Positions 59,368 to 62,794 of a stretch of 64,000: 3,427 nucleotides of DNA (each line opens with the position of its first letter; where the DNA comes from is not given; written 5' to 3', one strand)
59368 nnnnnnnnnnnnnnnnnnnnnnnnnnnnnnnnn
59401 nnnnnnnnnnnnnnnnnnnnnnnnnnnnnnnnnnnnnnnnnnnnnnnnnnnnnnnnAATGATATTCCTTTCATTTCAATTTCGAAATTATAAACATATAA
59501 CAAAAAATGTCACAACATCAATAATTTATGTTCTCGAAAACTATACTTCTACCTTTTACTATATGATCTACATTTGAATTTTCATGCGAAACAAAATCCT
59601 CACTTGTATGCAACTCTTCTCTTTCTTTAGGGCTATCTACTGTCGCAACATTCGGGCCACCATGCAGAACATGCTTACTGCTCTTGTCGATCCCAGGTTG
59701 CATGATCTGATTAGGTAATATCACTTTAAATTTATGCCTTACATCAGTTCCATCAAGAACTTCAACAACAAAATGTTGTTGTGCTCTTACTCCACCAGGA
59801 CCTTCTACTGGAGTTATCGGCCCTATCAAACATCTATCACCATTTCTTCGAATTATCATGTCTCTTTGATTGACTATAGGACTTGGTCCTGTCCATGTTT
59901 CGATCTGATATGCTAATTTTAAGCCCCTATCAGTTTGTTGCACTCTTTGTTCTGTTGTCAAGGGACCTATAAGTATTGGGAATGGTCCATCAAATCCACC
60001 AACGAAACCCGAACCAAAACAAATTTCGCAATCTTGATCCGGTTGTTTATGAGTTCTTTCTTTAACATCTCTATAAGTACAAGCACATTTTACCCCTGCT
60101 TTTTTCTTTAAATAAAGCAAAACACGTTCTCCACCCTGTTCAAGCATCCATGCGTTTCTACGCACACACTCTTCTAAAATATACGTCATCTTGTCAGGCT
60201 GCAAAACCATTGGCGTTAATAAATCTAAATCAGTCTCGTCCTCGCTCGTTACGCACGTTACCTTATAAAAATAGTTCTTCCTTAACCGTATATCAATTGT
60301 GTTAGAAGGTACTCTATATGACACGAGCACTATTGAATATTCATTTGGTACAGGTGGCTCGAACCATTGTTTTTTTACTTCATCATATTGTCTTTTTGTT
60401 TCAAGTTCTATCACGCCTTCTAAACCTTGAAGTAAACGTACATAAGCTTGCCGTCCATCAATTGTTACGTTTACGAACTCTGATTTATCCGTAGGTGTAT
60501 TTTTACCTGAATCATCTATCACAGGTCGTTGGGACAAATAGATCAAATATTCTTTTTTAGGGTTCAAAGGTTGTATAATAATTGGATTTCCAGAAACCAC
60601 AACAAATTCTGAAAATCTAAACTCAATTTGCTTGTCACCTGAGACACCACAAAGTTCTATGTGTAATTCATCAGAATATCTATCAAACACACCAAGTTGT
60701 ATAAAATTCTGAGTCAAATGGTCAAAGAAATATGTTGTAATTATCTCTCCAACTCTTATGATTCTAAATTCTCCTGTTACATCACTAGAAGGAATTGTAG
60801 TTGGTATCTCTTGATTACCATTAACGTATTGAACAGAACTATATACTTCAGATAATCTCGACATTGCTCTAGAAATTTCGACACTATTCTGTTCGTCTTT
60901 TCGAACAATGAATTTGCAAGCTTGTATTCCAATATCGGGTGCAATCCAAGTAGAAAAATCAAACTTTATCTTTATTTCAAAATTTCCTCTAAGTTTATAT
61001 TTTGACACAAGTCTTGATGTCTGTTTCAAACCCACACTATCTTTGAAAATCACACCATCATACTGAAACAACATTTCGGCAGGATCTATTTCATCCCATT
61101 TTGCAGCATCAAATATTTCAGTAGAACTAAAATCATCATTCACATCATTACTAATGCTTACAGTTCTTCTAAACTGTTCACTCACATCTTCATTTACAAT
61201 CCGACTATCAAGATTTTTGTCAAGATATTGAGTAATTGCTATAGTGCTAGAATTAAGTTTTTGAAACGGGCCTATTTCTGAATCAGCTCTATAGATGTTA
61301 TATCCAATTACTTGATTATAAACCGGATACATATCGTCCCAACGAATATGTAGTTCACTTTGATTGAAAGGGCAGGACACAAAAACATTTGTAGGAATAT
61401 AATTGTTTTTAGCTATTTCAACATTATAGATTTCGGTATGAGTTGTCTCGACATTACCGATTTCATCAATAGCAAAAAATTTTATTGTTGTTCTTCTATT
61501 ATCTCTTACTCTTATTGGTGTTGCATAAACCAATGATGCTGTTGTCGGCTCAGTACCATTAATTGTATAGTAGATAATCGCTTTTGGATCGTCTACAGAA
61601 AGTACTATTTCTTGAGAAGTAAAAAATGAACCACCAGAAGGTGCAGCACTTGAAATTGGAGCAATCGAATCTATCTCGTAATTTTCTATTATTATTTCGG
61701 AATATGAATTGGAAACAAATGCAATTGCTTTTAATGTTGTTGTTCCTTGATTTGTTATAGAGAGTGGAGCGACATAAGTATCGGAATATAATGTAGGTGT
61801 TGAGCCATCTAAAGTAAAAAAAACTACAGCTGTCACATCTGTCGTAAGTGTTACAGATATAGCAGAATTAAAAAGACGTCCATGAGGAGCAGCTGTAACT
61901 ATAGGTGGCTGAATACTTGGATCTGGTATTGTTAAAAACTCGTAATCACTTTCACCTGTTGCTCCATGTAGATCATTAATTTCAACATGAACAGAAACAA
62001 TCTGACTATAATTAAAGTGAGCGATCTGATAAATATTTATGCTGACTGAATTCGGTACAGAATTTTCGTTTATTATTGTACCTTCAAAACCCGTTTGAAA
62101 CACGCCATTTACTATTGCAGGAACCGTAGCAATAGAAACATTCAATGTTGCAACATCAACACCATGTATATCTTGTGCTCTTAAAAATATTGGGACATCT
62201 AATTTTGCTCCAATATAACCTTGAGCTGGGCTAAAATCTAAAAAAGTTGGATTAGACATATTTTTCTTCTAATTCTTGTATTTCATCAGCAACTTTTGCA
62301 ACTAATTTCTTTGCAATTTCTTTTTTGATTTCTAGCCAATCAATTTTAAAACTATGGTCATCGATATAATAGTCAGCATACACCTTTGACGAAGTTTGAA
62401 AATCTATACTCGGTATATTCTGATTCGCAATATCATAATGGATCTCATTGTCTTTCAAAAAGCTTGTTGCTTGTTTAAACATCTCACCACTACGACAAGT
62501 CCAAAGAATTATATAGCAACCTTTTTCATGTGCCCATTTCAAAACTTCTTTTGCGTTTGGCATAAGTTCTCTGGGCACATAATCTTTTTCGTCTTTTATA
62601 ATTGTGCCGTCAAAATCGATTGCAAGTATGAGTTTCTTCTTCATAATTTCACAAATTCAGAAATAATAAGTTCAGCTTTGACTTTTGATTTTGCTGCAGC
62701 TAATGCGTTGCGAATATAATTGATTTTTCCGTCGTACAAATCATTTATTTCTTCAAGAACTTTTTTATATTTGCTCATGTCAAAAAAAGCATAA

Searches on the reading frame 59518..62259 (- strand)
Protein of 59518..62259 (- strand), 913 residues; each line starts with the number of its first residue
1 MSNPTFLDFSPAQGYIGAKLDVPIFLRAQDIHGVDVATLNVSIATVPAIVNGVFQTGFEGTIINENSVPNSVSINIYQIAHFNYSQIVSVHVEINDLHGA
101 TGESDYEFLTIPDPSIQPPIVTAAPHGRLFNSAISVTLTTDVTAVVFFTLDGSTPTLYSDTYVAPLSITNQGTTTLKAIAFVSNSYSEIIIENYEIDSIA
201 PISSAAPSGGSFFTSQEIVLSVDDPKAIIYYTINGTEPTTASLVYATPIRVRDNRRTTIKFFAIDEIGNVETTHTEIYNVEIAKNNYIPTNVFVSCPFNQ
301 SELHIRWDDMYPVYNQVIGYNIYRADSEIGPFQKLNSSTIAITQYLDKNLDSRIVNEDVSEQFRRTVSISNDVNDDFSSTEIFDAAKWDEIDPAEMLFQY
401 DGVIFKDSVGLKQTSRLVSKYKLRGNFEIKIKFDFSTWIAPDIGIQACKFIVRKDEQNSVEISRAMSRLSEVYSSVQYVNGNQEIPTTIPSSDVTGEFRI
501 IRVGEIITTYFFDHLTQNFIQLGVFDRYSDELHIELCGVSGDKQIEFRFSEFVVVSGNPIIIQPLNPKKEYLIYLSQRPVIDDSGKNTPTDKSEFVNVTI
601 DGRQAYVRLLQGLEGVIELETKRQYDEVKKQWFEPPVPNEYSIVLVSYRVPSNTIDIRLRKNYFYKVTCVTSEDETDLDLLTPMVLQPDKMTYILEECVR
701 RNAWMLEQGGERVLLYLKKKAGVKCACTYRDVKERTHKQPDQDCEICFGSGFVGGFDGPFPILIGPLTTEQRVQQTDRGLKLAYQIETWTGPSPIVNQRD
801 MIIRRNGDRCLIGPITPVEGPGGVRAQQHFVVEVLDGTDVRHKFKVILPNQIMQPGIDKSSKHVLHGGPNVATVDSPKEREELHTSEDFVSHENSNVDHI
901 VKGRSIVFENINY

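Call 6: search_protein_families(library=phrogs, proteins=[window:59518-62259:-], max_evalue=0.001)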
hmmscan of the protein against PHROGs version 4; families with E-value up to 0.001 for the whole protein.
window:59518-62259:- (913 aa): 0 families

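Call 7: search_protein_families(library=pfam, proteins=[window:59518-62259:-], max_evalue=0.01)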
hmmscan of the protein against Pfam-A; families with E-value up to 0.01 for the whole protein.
window:59518-62259:- (913 aa): 2 families
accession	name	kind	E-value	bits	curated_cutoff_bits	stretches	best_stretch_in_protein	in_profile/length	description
PF13290.12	CHB_HEX_C_1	-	1.4e-31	108.6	22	2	207-275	1-67/67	Chitobiase/beta-hexosaminidase C-terminal domain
PF13287.12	Fn3_assoc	-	1.4e-21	76.8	23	2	219-278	2-59/59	Fn3 associated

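Call 40: search_protein_families(library=ncbifam, proteins=[window:59518-62259:-], max_evalue=0.01)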
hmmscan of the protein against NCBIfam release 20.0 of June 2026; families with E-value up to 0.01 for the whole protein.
window:59518-62259:- (913 aa): 2 families
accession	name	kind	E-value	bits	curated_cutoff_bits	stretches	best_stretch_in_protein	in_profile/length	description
NF047446.1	barrel_OmpL47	domain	1.1e-05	25.8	40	1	229-275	21-63/68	OmpL47-type beta-barrel domain-containing protein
NF042962.1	DUF499_antiphage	equivalog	0.0076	14.2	1200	0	217-274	844-896/1025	anti-phage-associated DUF499 domain-containing protein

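Call 87: search_solved_structures(query=A3, max_evalue=1)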
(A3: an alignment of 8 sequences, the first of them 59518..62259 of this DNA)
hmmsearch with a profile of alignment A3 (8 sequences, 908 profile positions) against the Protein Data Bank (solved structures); distinct sequences matched with E-value up to 1: 5.
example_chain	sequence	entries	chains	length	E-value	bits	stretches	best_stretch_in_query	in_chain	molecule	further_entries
7onc_A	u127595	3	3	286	0.0025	19.4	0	605-645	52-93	SAKe6BE | S6BE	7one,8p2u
7op4_A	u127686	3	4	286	0.0053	18.3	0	605-646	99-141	SAKe6BE-3HH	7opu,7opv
6q63_A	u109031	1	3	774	0.013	17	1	132-214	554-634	Beta-hexosaminidase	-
11xu_G1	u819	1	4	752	0.017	16.6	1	135-203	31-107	Double zinc ribbon and ankyrin repeat-containing protein 1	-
8ayr_A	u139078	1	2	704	0.98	10.8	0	128-175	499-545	Coagulation factor 5/8 type domain protein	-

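Call 99: find_homologous_proteins(query=window:59518-62259:-, max_evalue=0.00001)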
Query window:59518-62259:- (913 aa): 315 proteins with E <= 0.00001 among 8000 candidates; the best 120 are listed.
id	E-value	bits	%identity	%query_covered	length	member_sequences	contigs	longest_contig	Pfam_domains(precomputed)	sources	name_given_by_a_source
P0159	0.0e+0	2081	100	100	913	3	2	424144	PF13287.13,PF13290.14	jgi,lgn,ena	jgi:hypothetical protein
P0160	0.0e+0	1674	76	100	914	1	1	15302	PF13287.13,PF13290.14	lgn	-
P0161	0.0e+0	1542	71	100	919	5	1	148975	PF13287.13,PF13290.14,PF07622.20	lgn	-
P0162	0.0e+0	1528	71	100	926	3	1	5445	PF13287.13,PF13290.14,PF07622.20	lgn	-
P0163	0.0e+0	1483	68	100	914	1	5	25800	PF13287.13,PF13290.14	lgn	-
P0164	0.0e+0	1452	67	100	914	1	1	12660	PF13287.13,PF13290.14,PF07622.20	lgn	-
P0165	0.0e+0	1443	67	100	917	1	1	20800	PF13287.13,PF13290.14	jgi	jgi:hypothetical protein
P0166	0.0e+0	1442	67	100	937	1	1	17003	PF13287.13,PF13290.14,PF07622.20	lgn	-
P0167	0.0e+0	1429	66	100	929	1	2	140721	PF13287.13,PF13290.14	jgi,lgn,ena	jgi:hypothetical protein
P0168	0.0e+0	1414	67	100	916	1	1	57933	PF13287.13,PF13290.14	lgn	-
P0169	0.0e+0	1395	64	100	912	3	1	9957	PF13287.13,PF13290.14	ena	-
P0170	0.0e+0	1376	65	100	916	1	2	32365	PF13287.13,PF13290.14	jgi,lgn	jgi:hypothetical protein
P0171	0.0e+0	1359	64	100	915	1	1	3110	PF13287.13,PF13290.14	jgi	jgi:hypothetical protein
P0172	0.0e+0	1349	62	100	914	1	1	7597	PF13287.13,PF13290.14,PF07622.20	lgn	-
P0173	0.0e+0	1347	63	100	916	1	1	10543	PF13287.13,PF13290.14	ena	-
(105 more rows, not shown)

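Call 112: predict_structure(alignment_id=A5)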
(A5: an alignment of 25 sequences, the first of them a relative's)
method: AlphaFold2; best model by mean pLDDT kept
length: 913 residues; sequences in the alignment: 25
mean_pLDDT: 71.4   pTM: 0.34
mean pLDDT of the five models: 71.4, 71.0, 69.8, 68.7, 68.4
residues with pLDDT >= 90: 257; 70-90: 347; 50-70: 64; < 50: 245
segments of 3 or more residues with pLDDT < 50: 365-376, 378-380, 563-568, 654-660, 689-725, 729-740, 748-913
pLDDT, mean of each block of 10 residues (from residue 1): 83 92 92 90 93 92 83 92 92 90 93 87 89 91 91 91 90 91 88 88 91 84 91 91 91 86 89 90 67 65 75 74 82 82 78 81 51 44 71 69 73 80 87 90 89 90 92 93 89 91 94 89 90 90 86 80 48 85 81 87 85 88 73 77 84 50 83 77 67 40 34 29 45 44 50 33 31 35 33 33 35 36 36 34 29 32 34 31 30 34 27 26
secondary structure, 60 per line:
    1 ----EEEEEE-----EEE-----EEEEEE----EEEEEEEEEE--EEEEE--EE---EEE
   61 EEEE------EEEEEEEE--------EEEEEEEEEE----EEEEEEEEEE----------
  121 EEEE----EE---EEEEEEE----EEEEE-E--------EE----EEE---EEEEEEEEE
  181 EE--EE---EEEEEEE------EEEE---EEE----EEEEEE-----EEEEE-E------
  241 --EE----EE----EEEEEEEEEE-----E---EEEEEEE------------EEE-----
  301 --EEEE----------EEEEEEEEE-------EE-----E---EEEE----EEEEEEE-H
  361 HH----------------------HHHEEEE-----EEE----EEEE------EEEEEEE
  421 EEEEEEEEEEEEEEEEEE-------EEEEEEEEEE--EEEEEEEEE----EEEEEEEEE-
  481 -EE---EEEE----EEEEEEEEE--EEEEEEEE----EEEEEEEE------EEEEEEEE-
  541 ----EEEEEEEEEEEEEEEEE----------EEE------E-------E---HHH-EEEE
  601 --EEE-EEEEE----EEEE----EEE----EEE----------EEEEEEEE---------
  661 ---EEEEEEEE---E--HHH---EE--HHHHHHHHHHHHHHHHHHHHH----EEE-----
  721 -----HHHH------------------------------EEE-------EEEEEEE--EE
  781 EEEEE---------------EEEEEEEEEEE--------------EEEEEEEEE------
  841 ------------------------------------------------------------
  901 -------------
elements in order (helices of 4 or more, strands of 3 or more residues): E5-10 E16-18 E24-29 E34-43 E46-50 E58-64 E71-78 E87-96 E101-110 E121-124 E134-140 E145-149 E166-168 E172-182 E190-196 E203-206 E210-212 E217-222 E228-232 E255-264 E274-280 E293-295 E303-306 E317-325 E344-347 E352-358 E388-391 E397-399 E404-407 E414-438 E446-455 E458-466 E471-479 E487-490 E495-503 E506-513 E518-525 E532-539 E545-561 E572-574 E597-600 E603-605 E607-611 E616-619 E624-626 E631-633 E644-651 E664-671 H688-708 E713-715 H726-729 E760-762 E770-776 E779-785 E801-811 E826-834

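Call 114: fold_search(model_id=the predicted structure, library=pdb)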
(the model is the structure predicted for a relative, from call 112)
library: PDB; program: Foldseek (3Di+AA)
matches with E <= 10: 1776; with E <= 0.001: 345
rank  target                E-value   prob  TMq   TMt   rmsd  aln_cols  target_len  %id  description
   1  9ba4_A                3.7e-10  1.00  0.11  0.11  39.3       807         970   10  Full-length cross-linked Contactin 2 (CNTN2) (released 2024-07-17)
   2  5xwt_A                3.6e-09  1.00  0.13  0.22  16.9       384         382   14  Crystal structure of PTPdelta Ig1-Fn1 in complex with SALM5 LRR-Ig (released 2018-06-06)
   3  4pbx                  6.5e-09  1.00  0.12  0.17  32.8       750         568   11  Crystal structure of the six N-terminal domains of human receptor protein tyrosine phosphatase sigma (released 2014-11-12)
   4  9flp_A                1.5e-08  1.00  0.14  0.14  70.8       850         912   11  CryoEM structure of the neck (1403-2314) in the grappling hook protein A (GhpA) in the bacterium Aureispira sp. CCB-QB (released 2024-10-16)
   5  8v2b_B                2.1e-08  1.00  0.14  0.20  29.8       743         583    9  Cryo-EM structure of mouse type II OSM receptor complex: model for full extracellular assembly (released 2024-11-20)
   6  5z5d                  2.7e-08  1.00  0.16  0.28  38.1       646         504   10  Crystal structure of a thermostable glycoside hydrolase family 43 {beta}-1,4-xylosidase from Geobacillus thermoleovorans (released 2018-04-25)
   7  8d82_A                2.8e-08  1.00  0.13  0.18  29.6       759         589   10  Cryo-EM structure of human IL-6 signaling complex in detergent: model containing full extracellular domains (released 2023-03-29)
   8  4yfg_A                3.8e-08  1.00  0.13  0.20  30.3       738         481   10  Crystal structure of PTP delta meA3/meB minus variant Ig1-Fn1 (released 2015-05-06)
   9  9fly_A                3.9e-08  1.00  0.14  0.14  80.0       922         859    9  CryoEM structure of the base (4151-5009) in the grappling hook protein A (GhpA) in the bacterium Aureispira sp. CCB-QB (released 2024-10-16)
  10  6ms3_A                6.4e-08  1.00  0.15  0.25  34.4       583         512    8  Crystal structure of the GH43 protein BlXynB mutant (K247S) from Bacillus licheniformis (released 2019-04-17)
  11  8v29_B                6.7e-08  1.00  0.14  0.20  31.1       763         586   11  Cryo-EM structure of human type I OSM receptor complex: model for full extracellular assembly (released 2024-11-20)
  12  9flv_A                1.1e-07  1.00  0.13  0.23  17.4       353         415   10  CryoEM structure of the fragment-5 (2393-2807) in the grappling hook protein A (GhpA) in the bacterium Aureispira sp.  (released 2024-10-16)
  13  6ms3_B                1.1e-07  1.00  0.15  0.25  34.3       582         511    9  Crystal structure of the GH43 protein BlXynB mutant (K247S) from Bacillus licheniformis (released 2019-04-17)
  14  9flw_A                1.3e-07  1.00  0.13  0.20  41.3       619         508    9  CryoEM structure of the fragment-6 (3571-4078) in the grappling hook protein A (GhpA) in the bacterium Aureispira sp.  (released 2024-10-16)
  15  5joz_B                2.7e-07  1.00  0.15  0.25  35.7       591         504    9  Bacteroides ovatus Xyloglucan PUL GH43B (released 2016-08-10)
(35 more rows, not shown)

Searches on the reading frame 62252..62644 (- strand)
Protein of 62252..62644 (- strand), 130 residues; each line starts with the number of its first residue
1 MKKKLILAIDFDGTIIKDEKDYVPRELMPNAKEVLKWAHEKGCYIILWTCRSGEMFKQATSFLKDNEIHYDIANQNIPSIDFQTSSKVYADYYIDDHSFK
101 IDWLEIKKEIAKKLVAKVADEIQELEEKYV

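Call 7: search_protein_families(library=pfam, proteins=[window:62252-62644:-], max_evalue=0.01)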
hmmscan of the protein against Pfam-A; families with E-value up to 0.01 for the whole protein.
window:62252-62644:- (130 aa): 3 families
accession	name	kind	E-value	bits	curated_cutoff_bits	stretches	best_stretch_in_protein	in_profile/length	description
PF08282.18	Hydrolase_3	-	2.2e-05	24.8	20.9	1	7-65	1-54/255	haloacid dehalogenase-like hydrolase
PF24694.1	LNS2_PITM1-3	-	0.0046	17.4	27.7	0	9-73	3-68/124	PITM 1-3, LNS2 domain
PF13344.12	Hydrolase_6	-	0.0074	16.8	27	1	8-75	2-61/101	Haloacid dehalogenase-like hydrolase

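Call 40: search_protein_families(library=ncbifam, proteins=[window:62252-62644:-], max_evalue=0.01)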
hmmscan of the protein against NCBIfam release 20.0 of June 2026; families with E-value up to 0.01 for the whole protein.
window:62252-62644:- (130 aa): 10 families
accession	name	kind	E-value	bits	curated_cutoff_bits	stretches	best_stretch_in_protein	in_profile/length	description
NF046079.1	HAD_phos_BT0820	equivalog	7.2e-18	65.3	165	1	6-117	2-117/137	BT0820 family HAD-type phosphatase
TIGR00099.1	Cof-subfamily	subfamily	1.2e-06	28.3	137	1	6-96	1-82/256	Cof-type HAD-IIB family hydrolase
TIGR01681.1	HAD-SF-IIIC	subfamily_domain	6.6e-06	27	35.75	1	6-108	2-92/132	HAD-IIIC family phosphatase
TIGR01662.1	HAD-SF-IIIA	subfamily_domain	0.00034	20.7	44.6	1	6-56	2-57/141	HAD-IIIA family hydrolase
NF007806.0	PRK10513.1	equivalog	0.0006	19.3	273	1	6-68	5-59/270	sugar-phosphatase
NF045966.1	YcsE_rel_Pase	equivalog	0.0024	17.4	220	1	6-93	4-85/265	YcsE-related riboflavin metabolism phosphatase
TIGR01488.1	HAD-SF-IB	subfamily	0.0028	17.6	45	1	7-66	2-62/177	HAD-IB family phosphatase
TIGR01509.1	HAD-SF-IA-v3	subfamily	0.0032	17.6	29.4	1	7-44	2-39/154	HAD-IA family hydrolase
TIGR01489.1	DKMTPPase-SF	subfamily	0.0052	16.9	81.55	1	4-85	1-76/188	MtnX-like HAD-IB family phosphatase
NF007821.0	PRK10530.1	equivalog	0.0055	16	274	1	6-52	5-46/272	pyridoxal phosphatase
